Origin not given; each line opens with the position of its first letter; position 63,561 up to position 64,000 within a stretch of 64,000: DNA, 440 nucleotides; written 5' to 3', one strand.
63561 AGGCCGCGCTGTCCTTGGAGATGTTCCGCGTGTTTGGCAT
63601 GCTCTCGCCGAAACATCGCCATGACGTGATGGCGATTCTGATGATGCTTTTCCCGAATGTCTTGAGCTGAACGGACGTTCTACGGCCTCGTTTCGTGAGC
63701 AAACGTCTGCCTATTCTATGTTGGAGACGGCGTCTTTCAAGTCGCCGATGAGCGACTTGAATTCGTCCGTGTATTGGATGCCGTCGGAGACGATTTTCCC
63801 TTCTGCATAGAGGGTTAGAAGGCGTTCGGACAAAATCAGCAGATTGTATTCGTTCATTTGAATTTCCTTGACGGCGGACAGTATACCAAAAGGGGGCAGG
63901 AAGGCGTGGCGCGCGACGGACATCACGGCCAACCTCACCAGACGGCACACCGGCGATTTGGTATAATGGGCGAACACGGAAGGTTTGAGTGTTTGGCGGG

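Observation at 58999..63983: ~4.8-kb mosaic island next to cysE bounded by ~100-bp direct repeats of a bidirectional promoter cassette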

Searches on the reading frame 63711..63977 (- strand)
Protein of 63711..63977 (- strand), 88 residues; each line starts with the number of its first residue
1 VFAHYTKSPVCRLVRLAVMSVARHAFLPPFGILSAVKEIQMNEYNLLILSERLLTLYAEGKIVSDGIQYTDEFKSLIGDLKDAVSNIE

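Call 77: find_homologous_proteins(query=window:63711-63977:-, max_evalue=10)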
Query window:63711-63977:- (88 aa): 3 proteins with E <= 10 among 4 candidates.
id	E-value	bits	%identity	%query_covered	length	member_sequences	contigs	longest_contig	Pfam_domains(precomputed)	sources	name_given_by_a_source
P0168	1.3e-33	132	93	80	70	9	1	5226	-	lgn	-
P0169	4.6e-22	95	94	59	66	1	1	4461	-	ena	-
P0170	5.3e-16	76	83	55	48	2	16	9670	-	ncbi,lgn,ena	-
